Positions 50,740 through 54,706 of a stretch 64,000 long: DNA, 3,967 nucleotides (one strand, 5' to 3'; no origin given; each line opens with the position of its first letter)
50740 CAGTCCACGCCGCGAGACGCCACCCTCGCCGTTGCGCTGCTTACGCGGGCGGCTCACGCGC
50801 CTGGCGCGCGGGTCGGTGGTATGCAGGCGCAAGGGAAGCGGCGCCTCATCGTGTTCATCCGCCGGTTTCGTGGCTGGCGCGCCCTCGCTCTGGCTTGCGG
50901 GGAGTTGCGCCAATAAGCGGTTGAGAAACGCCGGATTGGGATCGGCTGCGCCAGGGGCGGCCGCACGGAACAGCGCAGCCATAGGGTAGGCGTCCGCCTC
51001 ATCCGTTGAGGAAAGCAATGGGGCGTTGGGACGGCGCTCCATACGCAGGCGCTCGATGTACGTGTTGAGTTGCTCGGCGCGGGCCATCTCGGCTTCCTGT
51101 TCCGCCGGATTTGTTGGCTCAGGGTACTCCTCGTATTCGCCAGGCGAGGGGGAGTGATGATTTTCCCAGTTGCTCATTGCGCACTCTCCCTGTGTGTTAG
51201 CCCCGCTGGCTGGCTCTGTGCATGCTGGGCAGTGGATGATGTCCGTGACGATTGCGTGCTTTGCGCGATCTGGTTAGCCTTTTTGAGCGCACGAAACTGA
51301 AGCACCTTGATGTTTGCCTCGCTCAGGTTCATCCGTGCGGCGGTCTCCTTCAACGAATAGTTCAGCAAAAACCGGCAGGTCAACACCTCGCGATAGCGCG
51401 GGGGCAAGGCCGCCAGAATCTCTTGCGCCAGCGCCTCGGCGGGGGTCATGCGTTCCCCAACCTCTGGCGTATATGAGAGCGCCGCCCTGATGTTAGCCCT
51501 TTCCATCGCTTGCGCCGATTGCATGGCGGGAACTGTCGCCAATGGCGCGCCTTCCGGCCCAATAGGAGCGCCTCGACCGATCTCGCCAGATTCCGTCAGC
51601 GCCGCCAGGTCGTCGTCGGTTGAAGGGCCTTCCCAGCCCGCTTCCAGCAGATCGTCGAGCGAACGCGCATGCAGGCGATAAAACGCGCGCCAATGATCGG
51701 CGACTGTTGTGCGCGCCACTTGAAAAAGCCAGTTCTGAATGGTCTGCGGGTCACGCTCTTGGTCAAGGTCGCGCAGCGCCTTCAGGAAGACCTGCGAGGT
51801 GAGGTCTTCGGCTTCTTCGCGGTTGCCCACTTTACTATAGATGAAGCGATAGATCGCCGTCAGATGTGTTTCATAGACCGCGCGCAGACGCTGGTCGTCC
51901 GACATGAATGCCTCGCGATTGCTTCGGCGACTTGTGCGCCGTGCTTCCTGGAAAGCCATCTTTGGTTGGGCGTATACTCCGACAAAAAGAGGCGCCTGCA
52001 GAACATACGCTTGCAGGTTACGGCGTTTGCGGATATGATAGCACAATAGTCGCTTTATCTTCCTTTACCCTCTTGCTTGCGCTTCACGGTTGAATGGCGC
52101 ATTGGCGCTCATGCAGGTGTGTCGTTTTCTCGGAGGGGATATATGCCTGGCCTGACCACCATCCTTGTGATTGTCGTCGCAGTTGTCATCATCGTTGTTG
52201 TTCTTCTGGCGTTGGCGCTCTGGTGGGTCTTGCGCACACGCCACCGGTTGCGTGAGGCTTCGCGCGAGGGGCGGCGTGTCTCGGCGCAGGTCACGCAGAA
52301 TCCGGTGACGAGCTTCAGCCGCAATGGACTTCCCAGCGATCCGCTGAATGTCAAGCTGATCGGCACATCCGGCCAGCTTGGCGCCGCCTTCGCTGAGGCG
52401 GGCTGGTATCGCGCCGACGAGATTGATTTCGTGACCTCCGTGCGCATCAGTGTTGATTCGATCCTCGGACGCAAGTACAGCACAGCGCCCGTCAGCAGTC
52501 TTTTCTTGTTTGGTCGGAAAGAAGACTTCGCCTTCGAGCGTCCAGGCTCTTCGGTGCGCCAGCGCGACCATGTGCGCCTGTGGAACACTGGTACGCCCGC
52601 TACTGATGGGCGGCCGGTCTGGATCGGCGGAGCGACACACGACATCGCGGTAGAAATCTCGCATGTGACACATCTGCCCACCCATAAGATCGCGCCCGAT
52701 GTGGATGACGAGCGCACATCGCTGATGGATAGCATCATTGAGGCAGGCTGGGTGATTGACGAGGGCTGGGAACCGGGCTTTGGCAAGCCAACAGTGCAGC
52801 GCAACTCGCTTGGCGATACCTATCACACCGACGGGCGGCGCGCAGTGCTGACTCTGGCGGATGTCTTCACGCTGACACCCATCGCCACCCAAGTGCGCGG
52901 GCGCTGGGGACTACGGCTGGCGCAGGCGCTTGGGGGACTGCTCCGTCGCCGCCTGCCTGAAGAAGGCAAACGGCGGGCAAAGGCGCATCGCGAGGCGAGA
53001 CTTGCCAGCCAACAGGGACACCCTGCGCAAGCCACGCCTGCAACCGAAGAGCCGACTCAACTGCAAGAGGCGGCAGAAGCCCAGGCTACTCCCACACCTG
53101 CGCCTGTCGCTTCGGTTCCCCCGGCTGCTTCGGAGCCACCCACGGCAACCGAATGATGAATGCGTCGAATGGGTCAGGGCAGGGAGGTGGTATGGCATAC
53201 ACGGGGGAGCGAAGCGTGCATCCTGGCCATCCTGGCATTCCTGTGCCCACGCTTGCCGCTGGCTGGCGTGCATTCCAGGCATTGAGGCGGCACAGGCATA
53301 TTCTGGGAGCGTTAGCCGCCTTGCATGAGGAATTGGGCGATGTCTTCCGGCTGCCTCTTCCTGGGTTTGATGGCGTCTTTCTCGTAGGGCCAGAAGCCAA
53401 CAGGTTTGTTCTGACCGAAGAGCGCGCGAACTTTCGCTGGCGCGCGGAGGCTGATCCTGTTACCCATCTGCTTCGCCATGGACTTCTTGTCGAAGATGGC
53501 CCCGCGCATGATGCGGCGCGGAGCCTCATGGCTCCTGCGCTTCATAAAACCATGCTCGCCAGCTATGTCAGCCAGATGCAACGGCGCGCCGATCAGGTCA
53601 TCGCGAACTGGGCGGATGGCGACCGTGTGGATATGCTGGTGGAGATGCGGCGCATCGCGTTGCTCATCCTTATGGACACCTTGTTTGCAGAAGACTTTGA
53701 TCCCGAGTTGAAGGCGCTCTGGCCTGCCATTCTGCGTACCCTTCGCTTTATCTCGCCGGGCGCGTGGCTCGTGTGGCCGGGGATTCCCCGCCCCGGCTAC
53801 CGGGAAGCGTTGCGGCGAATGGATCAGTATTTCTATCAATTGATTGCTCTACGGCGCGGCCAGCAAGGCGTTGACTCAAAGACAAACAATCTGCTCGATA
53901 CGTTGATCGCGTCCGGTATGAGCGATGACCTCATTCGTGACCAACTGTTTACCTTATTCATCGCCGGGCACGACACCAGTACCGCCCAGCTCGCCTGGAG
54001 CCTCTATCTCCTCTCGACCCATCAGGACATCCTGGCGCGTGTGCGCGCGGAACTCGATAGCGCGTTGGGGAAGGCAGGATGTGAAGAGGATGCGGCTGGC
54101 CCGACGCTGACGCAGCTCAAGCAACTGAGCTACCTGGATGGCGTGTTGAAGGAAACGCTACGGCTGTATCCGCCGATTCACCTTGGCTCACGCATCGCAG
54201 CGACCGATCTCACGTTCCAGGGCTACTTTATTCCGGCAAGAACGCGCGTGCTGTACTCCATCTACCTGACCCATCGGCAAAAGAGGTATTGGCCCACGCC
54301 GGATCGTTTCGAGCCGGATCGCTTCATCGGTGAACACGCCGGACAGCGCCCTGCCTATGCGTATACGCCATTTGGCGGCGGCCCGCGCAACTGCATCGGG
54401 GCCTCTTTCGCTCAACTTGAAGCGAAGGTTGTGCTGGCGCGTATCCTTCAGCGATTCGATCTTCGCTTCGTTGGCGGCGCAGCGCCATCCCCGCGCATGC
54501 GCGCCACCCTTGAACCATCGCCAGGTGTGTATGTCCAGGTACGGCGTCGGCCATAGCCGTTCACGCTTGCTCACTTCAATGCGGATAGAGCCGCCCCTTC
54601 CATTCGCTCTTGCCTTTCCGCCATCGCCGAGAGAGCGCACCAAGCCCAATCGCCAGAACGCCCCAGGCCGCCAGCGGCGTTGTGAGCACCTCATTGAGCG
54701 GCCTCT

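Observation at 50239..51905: Sigma factor translationally coupled to a Tat-anchored Rieske [2Fe-2S] protein: candidate redox-sensing anti-sigma pair beside the light-regulated crt cluster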

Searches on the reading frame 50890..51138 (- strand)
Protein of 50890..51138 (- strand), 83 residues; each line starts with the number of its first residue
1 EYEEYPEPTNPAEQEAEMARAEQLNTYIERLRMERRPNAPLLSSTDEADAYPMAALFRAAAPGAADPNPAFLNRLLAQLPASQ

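Call 52: search_protein_families(library=pfam, alignment_id=A4, max_evalue=5)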
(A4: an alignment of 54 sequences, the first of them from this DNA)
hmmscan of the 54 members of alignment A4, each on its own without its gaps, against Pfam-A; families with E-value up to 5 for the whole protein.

A. member 1, seq(83 aa): 0 families

B. families by the number of members that match (of 54 scanned): 21 families
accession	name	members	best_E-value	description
PF24881.1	DUF7739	4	0.0002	Domain of unknown function (DUF7739)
PF14824.11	Sirohm_synth_M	3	0.042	Sirohaem biosynthesis protein central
PF17940.6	TetR_C_31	1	0.0022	Tetracyclin repressor-like, C-terminal domain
PF17918.6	TetR_C_15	1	0.0084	Tetracyclin repressor-like, C-terminal domain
PF12808.12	Mto2_bdg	1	0.0091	Micro-tubular organiser Mto1 C-term Mto2-binding region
PF11580.13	DUF3239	1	0.01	Protein of unknown function (DUF3239)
PF13410.11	GST_C_2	1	0.015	Glutathione S-transferase, C-terminal domain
PF12543.13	DUF3738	1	0.017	Protein of unknown function (DUF3738)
PF01040.23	UbiA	1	0.022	UbiA prenyltransferase family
PF13838.12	Clathrin_H_link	1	0.061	Clathrin-H-link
PF19187.6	HTH_PafC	1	0.061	PafC helix-turn-helix domain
PF08663.15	HalX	1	0.067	HalX domain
PF22699.1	GMIP-like_FCH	1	0.087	GEM-interacting protein-like, FCH domain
PF08227.16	DASH_Hsk3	1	0.097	DASH complex subunit Hsk3 like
PF20643.2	TAF1C_C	1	0.1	TAF1C, C-terminal domain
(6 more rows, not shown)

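Call 53: search_protein_families(library=ncbifam, alignment_id=A4, max_evalue=5)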
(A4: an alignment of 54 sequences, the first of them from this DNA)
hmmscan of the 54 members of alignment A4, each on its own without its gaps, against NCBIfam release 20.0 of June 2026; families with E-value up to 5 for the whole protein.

A. member 1, seq(83 aa): 0 families

B. families by the number of members that match (of 54 scanned): 8 families
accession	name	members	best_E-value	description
NF041430.1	UrfF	1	0.0017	plasmid repression protein F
TIGR03347.1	VI_chp_1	1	0.023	type VI secretion system baseplate subunit TssG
NF047528.1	LIMLP_03685_anti-sigma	1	0.034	LIMLP_03685 family anti-sigma factor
NF048004.1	GTA_megatron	1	0.046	baseplate multidomain protein megatron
NF045786.1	OlefBLtnSynXan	1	0.052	olefin beta-lactone synthetase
NF001394.0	PRK00281.2-5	1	0.13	undecaprenyl-diphosphate phosphatase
NF009521.0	PRK12882.1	1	0.13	geranylgeranylglycerol-phosphate geranylgeranyltransferase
NF001392.0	PRK00281.2-1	1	0.19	undecaprenyl-diphosphate phosphatase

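Call 54: predict_structure(alignment_id=A4)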
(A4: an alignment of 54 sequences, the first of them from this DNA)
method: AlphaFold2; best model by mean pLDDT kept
length: 83 residues; sequences in the alignment: 54
mean_pLDDT: 84.1   pTM: 0.62
mean pLDDT of the five models: 84.1, 79.8, 76.6, 72.7, 70.4
residues with pLDDT >= 90: 15; 70-90: 64; 50-70: 4; < 50: 0
segments of 3 or more residues with pLDDT < 50: none
pLDDT, mean of each block of 10 residues (from residue 1): 74 88 91 84 81 88 81 88 76
secondary structure, 60 per line:
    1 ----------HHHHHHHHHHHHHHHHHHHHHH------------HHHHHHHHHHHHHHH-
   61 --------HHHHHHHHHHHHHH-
elements in order: H11-32 H45-59 H69-82

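Call 59: fold_search(model_id=the predicted structure, library=pdb)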
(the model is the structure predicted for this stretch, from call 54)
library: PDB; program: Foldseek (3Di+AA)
matches with E <= 10: 22; with E <= 0.001: 0
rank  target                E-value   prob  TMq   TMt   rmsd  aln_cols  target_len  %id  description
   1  2ja5_F                2.7e+00  0.09  0.23  0.22  10.8        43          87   26  CPD lesion containing RNA Polymerase II elongation complex A (released 2007-02-20)
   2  5n6y_F                3.8e+00  0.14  0.28  0.22   3.7        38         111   21  Azotobacter vinelandii vanadium nitrogenase (released 2017-07-26)
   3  6fea_C                4.3e+00  0.12  0.27  0.21   3.6        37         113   22  A. vinelandii vanadium nitrogenase, turnover state (released 2018-03-28)
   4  2pjr_F                4.6e+00  0.06  0.24  0.06   7.4        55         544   24  HELICASE PRODUCT COMPLEX (released 1999-04-08)
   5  5n6y_C                4.9e+00  0.11  0.28  0.22   3.7        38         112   21  Azotobacter vinelandii vanadium nitrogenase (released 2017-07-26)
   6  6v39_n                4.9e+00  0.06  0.27  0.23  14.7        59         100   20  Cryo-EM structure of the Acinetobacter baumannii Ribosome: 70S with P-site tRNA (released 2020-02-05)
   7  6ahf_E                5.6e+00  0.08  0.28  0.04   9.0        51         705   14  CryoEM Reconstruction of Hsp104 N728A Hexamer (released 2019-02-13)
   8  4kxr_A                5.6e+00  0.06  0.27  0.26  12.2        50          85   22  Structure of the Mycobacterium tuberculosis type VII secretion system chaperone EspG5 in complex with PE25-PPE41 dimer (released 2014-05-28)
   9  7bam_A                5.6e+00  0.06  0.25  0.02   8.0        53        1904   17  human Teneurin4 WT C2 (released 2021-12-01)
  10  1twa_F                6.9e+00  0.04  0.23  0.23  12.4        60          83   15  RNA polymerase II complexed with ATP (released 2004-11-16)
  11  1rqf_E                7.4e+00  0.04  0.25  0.14   8.0        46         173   15  Structure of CK2 beta subunit crystallized in the presence of a p21WAF1 peptide (released 2004-10-05)
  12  7eyb_a                7.4e+00  0.04  0.23  0.24  10.7        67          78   13  core proteins (released 2021-09-22)
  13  1i50_F                7.4e+00  0.04  0.22  0.22  12.1        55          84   16  RNA POLYMERASE II CRYSTAL FORM II AT 2.8 A RESOLUTION (released 2001-04-23)
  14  2kw6_MODEL_1_A        7.9e+00  0.04  0.23  0.28  10.4        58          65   10  Solution NMR Structure of Cyclin-dependent kinase 2-associated protein 1 (CDK2-associated protein 1; oral canc (released 2010-05-26)
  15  2g38_A                8.4e+00  0.05  0.27  0.29  12.3        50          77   22  A PE/PPE Protein Complex from Mycobacterium tuberculosis (released 2006-03-14)
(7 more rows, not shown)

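Call 72: search_solved_structures(query=A4, max_evalue=10, show_alignments=2)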
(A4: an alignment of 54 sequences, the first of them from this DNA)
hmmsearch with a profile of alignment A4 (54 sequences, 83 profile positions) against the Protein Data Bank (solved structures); distinct sequences matched with E-value up to 10: 7.
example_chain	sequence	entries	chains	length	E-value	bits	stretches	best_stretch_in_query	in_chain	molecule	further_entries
2eia_A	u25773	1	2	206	0.54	13.9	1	62-82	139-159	EIAV CAPSID PROTEIN P26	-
1eia_A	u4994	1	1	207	0.55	13.8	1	62-82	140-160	EIAV CAPSID PROTEIN P26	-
6b9r_A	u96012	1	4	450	0.98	13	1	39-63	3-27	Hydroxyethylphosphonate dioxygenase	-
6sai_A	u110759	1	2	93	1.2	12.8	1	57-77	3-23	Gag protein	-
7nis_F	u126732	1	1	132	1.3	12.6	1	41-65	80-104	Nanobody8192 core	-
32yy_A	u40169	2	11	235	1.4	12.5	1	57-77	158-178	Endogenous retrovirus group K member 8 Gag polyprotein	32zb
6ssj_A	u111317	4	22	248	1.5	12.4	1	57-77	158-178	Endogenous retrovirus group K member 24 Gag polyprotein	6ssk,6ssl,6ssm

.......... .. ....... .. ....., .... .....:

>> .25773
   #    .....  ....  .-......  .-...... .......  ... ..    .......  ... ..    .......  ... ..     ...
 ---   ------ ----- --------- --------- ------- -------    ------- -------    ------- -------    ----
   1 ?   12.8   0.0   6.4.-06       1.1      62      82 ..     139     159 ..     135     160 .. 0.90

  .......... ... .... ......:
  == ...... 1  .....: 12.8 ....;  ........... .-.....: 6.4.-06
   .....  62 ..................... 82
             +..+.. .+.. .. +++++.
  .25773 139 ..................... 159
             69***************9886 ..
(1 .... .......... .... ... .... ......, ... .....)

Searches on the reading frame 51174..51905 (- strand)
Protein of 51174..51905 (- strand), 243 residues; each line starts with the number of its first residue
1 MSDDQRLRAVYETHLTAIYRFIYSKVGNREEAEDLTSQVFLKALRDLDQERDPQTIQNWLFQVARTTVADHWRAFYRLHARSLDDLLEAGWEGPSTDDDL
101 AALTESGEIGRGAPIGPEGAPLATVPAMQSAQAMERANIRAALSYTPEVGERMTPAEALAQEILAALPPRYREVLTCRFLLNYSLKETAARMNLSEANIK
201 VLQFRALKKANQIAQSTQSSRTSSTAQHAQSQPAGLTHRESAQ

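Call 3: search_protein_families(library=pfam, proteins=[window:51174-51905:-], max_evalue=0.01)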
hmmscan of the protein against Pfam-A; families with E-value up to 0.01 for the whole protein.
window:51174-51905:- (243 aa): 4 families
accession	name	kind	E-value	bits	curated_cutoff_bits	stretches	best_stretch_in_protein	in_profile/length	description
PF08281.18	Sigma70_r4_2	-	4.6e-13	49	25.7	1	161-209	5-53/54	Sigma-70, region 4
PF04545.22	Sigma70_r4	-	7.9e-12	45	24.1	1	164-209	2-47/50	Sigma-70, region 4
PF04542.20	Sigma70_r2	-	1.8e-11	44.1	24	1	11-74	2-67/71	Sigma-70 region 2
PF07638.17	Sigma70_ECF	-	0.0072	16.7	21.1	0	156-200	127-169/185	ECF sigma factor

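Call 13: search_protein_families(library=ncbifam, proteins=[window:51174-51905:-], max_evalue=1)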
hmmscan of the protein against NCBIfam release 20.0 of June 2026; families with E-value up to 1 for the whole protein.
window:51174-51905:- (243 aa): 85 families (the best 25 are shown)
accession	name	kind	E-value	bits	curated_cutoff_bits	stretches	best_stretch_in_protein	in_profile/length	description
TIGR02952.1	Sig70_famx2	equivalog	1.4e-29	103.2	206.45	2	3-91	9-98/170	ECF subfamily RNA polymerase sigma factor, BldN family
TIGR02937.1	sigma70-ECF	superfamily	6.9e-22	77.8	42.9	1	7-212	3-163/165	sigma-70 family RNA polymerase sigma factor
TIGR02950.1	SigM_subfam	subfamily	4e-21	75.5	147.95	2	8-77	3-71/159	RNA polymerase sigma factor, SigM family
NF007215.0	PRK09637.1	equivalog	4e-17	62.8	212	1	7-86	3-82/181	RNA polymerase sigma factor SigZ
NF007226.0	PRK09644.1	equivalog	1.1e-16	61.4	199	2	8-97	4-91/166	RNA polymerase sigma factor SigM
NF007220.0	PRK09639.1-5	equivalog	1.2e-16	61.1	260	2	7-77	5-75/181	RNA polymerase sigma factor SigX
TIGR02985.1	Sig70_bacteroi1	subfamily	1.3e-15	58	126.4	2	8-74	4-70/162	RNA polymerase sigma-70 factor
NF009166.1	PRK12513.1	equivalog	1.7e-15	57.3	206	2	7-85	24-102/193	RNA polymerase sigma factor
TIGR02959.1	SigZ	equivalog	2.7e-14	53.3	168.65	1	13-80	3-70/170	RNA polymerase sigma factor SigZ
NF006930.0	PRK09415.1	subfamily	6.7e-14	52.1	198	2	7-81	18-92/179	RNA polymerase factor sigma C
NF007227.0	PRK09645.1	subfamily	1.3e-13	51.2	202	2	3-88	11-97/177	sigma-70 family RNA polymerase sigma factor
NF058625.1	sigma_PG0214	equivalog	1.4e-13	50.9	130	2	17-78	16-77/170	GFO_1088 family ECF-type sigma factor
NF007230.0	PRK09648.1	subfamily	1.8e-13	50.7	209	2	130-216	105-191/195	RNA polymerase sigma factor ShbA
NF053879.1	RNAPolSigSigVBac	equivalog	2.4e-13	50.1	190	2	10-79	9-78/160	RNA polymerase sigma factor SigV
TIGR02989.1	Sig-70_gvs1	subfamily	2.6e-13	50.2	124.55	2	9-88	5-84/158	RNA polymerase sigma-70 factor, Rhodopirellula/Verrucomicrobium family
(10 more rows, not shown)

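Call 37: list_cluster_members(proteins=[P0001, window:51174-51905:-])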
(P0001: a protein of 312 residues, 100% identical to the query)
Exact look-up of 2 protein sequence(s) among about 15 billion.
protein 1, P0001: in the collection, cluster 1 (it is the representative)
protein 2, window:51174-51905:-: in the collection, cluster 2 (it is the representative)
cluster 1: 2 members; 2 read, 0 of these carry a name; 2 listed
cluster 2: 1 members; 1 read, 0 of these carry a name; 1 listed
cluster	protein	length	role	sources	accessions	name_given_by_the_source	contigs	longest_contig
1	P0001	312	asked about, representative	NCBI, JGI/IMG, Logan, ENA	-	-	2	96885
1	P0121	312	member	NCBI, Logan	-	-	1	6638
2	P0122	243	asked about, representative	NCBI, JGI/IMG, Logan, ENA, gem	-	-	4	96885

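Call 71: search_solved_structures(query=window:51174-51905:-, max_evalue=0.001, show_alignments=0)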
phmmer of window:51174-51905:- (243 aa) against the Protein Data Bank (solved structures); distinct sequences matched with E-value up to 0.001: 13.
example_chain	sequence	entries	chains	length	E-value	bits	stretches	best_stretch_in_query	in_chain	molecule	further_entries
6dxo_A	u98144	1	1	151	3.2e-17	66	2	9-85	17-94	RNA polymerase ECF-subfamily sigma factor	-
9m9d_F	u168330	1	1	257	2.7e-07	33.6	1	12-83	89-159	ECF RNA polymerase sigma factor SigE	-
9m9e_F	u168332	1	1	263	3e-07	33.5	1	12-83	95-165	ECF RNA polymerase sigma factor SigE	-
9m98_F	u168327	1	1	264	3e-07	33.4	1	12-83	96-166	ECF RNA polymerase sigma factor SigE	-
5wuq_A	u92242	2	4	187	3.5e-07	33.2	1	9-73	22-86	ECF RNA polymerase sigma factor SigW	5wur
6dv9_F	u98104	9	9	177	3.4e-06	30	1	6-100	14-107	ECF RNA polymerase sigma factor SigL | RNA polymerase sigma factor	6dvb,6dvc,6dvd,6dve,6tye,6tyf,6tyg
7qh5_A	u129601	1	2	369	5.9e-06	29.2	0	160-206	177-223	RNA polymerase sigma factor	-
8x6g_H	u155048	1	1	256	1.3e-05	28.1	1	154-214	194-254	RNA polymerase sigma factor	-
9isn_F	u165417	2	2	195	2.3e-05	27.3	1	145-215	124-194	ECF sigma factor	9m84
6in7_B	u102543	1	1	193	0.00015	24.6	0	18-74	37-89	RNA polymerase sigma-H factor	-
8z6g_B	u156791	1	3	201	0.00016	24.5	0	18-74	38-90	RNA polymerase sigma factor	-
3vep_D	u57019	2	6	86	0.00036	23.4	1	160-210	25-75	Probable RNA polymerase sigma-D factor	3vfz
2o7g_A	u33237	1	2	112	0.00056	22.8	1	9-74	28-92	Probable RNA polymerase sigma-C factor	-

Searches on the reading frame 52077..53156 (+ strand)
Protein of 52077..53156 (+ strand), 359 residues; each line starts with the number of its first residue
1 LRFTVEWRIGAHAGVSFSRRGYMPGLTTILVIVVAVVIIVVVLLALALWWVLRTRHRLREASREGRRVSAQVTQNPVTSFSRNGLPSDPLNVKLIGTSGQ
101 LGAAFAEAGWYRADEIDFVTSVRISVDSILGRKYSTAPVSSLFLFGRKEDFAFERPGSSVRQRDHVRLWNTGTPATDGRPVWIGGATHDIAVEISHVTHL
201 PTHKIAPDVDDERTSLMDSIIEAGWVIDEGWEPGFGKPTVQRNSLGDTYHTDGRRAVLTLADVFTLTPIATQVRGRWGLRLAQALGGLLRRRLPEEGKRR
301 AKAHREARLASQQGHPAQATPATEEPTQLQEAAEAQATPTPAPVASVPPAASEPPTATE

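Call 3: search_protein_families(library=pfam, proteins=[window:52077-53156:+], max_evalue=0.01)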
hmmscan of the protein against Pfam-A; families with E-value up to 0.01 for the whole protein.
window:52077-53156:+ (359 aa): 1 family
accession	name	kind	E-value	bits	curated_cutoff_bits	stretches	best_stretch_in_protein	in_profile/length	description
PF14067.11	LssY_C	-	6.8e-52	176.3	25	1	82-254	11-187/188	LssY C-terminus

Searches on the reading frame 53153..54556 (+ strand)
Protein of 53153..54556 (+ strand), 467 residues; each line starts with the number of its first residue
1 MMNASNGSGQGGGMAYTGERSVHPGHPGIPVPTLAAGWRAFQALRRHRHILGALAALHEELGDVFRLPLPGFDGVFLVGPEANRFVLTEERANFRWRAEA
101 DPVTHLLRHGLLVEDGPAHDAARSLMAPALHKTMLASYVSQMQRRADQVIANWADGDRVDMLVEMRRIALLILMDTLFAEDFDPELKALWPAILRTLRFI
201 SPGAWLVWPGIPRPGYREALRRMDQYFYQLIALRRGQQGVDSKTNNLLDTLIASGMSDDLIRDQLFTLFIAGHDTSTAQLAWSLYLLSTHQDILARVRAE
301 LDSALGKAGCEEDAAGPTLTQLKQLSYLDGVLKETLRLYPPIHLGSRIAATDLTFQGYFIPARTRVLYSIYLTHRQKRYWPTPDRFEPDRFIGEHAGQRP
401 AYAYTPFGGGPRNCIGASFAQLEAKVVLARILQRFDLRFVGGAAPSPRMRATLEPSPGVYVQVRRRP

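Call 3: search_protein_families(library=pfam, proteins=[window:53153-54556:+], max_evalue=0.01)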
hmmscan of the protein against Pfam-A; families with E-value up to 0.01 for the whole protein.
window:53153-54556:+ (467 aa): 1 family
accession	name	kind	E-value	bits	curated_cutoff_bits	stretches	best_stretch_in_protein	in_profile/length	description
PF00067.27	p450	-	2.6e-77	261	22.8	1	43-451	15-448/462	Cytochrome P450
